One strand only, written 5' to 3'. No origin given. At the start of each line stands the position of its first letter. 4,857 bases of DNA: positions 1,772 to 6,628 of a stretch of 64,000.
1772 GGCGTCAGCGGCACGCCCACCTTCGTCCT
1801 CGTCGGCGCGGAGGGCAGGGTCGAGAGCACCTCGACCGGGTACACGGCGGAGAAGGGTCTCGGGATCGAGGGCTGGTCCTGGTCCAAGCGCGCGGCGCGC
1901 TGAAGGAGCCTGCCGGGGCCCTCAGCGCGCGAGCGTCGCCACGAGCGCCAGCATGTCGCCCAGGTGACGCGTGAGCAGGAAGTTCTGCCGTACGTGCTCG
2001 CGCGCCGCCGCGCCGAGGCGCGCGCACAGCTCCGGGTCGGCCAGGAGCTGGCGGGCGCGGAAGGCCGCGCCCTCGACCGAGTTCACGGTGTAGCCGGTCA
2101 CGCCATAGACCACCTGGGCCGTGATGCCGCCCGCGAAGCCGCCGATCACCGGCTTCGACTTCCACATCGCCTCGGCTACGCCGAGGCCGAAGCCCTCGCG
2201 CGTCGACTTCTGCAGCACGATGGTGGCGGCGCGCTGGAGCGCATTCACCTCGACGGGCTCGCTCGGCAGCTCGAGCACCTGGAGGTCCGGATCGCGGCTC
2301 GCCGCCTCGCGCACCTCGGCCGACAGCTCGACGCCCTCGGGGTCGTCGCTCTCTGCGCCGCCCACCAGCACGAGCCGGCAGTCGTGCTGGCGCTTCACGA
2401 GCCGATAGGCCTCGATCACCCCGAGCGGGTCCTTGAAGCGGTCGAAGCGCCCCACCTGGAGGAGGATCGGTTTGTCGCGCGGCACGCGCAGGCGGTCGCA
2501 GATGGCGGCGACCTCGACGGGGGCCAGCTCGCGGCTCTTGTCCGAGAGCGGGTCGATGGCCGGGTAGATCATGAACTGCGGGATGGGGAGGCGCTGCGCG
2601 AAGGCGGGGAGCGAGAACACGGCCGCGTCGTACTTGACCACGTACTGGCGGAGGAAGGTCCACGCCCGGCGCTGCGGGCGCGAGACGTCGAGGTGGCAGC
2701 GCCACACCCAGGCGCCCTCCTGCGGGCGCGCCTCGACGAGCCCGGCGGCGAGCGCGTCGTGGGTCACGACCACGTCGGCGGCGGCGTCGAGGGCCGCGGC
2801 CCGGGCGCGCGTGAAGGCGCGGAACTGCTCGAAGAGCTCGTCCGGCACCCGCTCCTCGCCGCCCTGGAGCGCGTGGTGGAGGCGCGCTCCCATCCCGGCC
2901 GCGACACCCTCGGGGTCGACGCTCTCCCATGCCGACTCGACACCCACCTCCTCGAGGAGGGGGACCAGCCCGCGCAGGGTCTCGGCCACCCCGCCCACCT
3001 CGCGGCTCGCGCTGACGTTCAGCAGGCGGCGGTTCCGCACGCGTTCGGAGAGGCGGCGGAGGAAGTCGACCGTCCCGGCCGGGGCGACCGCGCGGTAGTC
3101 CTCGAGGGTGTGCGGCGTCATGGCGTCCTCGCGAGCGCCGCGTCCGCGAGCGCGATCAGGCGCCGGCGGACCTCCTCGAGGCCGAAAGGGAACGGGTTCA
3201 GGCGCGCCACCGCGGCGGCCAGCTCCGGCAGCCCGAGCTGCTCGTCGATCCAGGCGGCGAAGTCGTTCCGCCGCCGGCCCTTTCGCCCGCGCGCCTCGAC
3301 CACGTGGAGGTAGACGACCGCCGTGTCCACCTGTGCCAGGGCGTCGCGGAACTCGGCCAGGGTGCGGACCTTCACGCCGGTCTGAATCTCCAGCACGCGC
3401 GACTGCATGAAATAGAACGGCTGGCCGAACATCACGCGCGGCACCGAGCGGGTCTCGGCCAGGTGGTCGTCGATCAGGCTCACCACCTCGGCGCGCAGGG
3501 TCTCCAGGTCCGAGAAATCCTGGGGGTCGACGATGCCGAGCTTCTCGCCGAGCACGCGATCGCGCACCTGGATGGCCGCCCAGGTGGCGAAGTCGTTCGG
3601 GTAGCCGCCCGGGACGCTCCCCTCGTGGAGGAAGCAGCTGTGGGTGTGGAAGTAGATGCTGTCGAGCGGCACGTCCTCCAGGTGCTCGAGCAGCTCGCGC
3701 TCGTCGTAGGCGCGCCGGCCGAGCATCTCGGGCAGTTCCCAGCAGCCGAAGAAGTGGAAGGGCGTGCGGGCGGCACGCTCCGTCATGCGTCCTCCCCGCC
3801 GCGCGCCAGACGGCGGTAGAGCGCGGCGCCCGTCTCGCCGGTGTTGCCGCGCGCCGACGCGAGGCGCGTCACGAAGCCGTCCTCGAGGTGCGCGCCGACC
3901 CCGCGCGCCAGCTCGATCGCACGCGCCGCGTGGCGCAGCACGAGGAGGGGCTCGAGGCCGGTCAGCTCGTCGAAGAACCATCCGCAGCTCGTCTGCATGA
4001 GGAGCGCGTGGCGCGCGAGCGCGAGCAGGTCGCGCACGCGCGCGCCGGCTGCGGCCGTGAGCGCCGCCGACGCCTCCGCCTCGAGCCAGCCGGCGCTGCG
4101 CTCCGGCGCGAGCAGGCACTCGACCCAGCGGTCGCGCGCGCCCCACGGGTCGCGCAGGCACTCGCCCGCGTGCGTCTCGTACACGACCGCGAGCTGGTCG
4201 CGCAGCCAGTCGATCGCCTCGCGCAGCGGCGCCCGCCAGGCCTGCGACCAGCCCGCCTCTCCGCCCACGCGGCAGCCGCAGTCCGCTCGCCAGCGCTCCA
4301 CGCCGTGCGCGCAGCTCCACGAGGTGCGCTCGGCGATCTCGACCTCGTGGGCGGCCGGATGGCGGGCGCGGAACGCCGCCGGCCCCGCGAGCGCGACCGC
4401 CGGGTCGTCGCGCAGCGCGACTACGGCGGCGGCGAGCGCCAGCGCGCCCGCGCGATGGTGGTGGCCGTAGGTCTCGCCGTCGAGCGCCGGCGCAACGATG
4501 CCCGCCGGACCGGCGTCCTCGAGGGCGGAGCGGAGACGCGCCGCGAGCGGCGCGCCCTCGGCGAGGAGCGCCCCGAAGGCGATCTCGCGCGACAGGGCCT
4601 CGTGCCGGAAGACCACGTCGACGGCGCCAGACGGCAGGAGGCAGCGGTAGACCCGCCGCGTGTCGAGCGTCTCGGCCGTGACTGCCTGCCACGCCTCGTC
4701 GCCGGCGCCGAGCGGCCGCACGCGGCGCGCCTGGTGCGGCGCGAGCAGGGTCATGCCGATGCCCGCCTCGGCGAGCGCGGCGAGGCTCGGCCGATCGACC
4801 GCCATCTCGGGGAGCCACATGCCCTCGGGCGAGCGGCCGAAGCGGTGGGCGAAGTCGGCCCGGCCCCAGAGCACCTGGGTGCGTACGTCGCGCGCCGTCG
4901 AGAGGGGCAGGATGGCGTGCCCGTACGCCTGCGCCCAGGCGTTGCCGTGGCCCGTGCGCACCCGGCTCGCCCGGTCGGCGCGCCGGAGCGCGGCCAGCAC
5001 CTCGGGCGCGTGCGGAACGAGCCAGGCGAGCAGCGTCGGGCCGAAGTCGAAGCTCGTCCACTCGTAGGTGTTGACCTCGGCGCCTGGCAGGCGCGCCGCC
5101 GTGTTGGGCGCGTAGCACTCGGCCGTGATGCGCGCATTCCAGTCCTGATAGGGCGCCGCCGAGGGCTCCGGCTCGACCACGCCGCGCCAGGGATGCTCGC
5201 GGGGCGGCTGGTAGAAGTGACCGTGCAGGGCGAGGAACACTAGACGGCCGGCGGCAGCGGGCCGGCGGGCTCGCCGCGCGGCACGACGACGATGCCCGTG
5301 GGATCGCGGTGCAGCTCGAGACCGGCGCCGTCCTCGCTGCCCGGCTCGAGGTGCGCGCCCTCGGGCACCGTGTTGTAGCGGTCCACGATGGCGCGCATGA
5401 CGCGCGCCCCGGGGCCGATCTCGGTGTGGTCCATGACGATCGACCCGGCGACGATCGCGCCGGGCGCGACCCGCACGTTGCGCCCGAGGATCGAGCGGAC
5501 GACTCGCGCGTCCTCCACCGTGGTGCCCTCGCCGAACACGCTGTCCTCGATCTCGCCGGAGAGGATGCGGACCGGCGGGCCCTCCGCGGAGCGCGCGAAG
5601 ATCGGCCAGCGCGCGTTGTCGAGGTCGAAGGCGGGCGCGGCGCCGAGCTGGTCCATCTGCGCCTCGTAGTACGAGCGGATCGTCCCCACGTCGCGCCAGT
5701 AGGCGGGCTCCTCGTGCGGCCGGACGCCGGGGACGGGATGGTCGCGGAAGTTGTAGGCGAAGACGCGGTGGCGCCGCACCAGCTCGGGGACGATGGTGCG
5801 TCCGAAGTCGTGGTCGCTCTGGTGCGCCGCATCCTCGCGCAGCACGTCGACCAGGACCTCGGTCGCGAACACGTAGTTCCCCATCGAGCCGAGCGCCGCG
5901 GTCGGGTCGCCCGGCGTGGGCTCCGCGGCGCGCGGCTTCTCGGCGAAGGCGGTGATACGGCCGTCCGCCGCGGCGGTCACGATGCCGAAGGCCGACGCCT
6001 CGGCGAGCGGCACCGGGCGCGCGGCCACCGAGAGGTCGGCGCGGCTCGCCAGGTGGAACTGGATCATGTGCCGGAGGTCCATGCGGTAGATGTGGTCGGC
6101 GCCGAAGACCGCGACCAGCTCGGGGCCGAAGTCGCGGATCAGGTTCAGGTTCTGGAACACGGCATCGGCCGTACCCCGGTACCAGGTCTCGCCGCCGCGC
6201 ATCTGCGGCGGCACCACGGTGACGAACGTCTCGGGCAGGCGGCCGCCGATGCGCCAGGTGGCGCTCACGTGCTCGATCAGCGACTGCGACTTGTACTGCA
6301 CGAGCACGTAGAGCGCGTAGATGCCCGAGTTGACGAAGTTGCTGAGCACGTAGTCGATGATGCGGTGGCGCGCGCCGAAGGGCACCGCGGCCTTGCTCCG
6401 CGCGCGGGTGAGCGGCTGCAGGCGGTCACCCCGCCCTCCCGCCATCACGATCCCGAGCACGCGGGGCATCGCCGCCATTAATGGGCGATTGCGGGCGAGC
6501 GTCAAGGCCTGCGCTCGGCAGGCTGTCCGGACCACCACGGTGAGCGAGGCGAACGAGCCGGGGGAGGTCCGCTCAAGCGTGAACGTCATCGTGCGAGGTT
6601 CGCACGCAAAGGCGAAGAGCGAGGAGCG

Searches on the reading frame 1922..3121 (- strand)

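Call 20: search_protein_families(library=pfam, proteins=[window:1922-3121:-], max_evalue=0.00001)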
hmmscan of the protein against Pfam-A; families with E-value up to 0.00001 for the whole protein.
window:1922-3121:- (399 aa): 4 families
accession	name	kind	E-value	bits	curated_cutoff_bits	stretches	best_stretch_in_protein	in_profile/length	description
PF21269.3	TreT_GT1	-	3.9e-34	117.8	27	1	36-176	2-144/144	Trehalose synthase, N-terminal domain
PF00534.26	Glycos_transf_1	-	1.1e-21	77.6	26.4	1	211-375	9-171/172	Glycosyl transferases group 1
PF13692.12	Glyco_trans_1_4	-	9.7e-13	49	27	1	218-362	2-142/142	Glycosyl transferases group 1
PF20706.3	GT4-conflict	-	3.7e-09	36.5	26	1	212-327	190-310/385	Family 4 Glycosyltransferase in conflict systems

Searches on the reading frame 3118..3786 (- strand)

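Call 20: search_protein_families(library=pfam, proteins=[window:3118-3786:-], max_evalue=0.00001)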
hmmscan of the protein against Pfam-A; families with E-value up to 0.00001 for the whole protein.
window:3118-3786:- (222 aa): 1 family
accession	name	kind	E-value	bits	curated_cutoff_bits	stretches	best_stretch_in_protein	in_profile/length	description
PF19027.5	DUF5752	-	3.1e-59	200.3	23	1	8-213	2-206/208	Family of unknown function (DUF5752)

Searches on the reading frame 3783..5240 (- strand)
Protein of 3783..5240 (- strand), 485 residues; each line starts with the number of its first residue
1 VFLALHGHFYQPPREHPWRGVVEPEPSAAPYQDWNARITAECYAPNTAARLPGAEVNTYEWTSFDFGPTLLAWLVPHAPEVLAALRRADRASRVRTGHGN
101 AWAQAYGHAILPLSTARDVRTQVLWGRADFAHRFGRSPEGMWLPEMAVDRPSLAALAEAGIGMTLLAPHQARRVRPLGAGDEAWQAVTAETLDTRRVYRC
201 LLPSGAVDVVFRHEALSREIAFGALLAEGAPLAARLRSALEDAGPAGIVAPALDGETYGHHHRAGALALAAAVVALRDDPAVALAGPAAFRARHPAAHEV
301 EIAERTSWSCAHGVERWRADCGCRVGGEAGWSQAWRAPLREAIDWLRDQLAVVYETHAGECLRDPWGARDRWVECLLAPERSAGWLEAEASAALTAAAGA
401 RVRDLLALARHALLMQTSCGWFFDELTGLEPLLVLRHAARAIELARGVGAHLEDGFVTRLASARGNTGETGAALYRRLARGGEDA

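Call 20: search_protein_families(library=pfam, proteins=[window:3783-5240:-], max_evalue=0.00001)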
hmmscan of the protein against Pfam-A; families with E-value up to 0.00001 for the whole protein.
window:3783-5240:- (485 aa): 2 families
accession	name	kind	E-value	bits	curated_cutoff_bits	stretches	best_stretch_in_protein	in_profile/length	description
PF12055.13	DUF3536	-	4.4e-50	171.1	25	1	331-480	1-155/284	Domain of unknown function (DUF3536)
PF03065.20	Glyco_hydro_57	-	1.3e-17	64.5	21.2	1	67-296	76-284/291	Glycosyl hydrolase family 57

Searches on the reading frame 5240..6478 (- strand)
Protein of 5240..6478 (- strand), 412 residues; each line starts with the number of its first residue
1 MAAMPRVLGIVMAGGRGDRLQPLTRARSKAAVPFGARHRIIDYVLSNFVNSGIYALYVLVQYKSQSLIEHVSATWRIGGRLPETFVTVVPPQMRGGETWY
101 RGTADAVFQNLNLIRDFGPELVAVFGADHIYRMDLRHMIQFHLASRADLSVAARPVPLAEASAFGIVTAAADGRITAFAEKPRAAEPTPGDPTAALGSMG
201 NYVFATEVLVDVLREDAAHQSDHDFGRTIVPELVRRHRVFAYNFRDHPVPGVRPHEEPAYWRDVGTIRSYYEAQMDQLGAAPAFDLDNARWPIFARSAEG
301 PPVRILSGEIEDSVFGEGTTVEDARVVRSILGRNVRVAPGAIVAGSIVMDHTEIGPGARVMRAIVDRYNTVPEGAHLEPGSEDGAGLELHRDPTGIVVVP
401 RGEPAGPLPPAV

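Call 20: search_protein_families(library=pfam, proteins=[window:5240-6478:-], max_evalue=0.00001)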
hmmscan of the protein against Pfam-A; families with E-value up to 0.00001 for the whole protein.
window:5240-6478:- (412 aa): 4 families
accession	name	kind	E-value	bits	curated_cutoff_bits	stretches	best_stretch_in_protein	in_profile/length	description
PF00483.29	NTP_transferase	-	8.4e-55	186.4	21.2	1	9-276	2-241/245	Nucleotidyl transferase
PF24894.1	Hexapep_GlmU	-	4.3e-16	59.3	23.3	1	307-399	13-104/104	GlmU-like, C-terminal hexapeptide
PF25084.1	LbH_EIF2B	-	1.7e-08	34.9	54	1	311-381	20-91/105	EIF2B subunit epsilon LbH domain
PF25247.1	LbH_GLGC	-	8.9e-07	29.4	27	0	301-349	4-52/135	GLGC left-handed parallel beta-helix domain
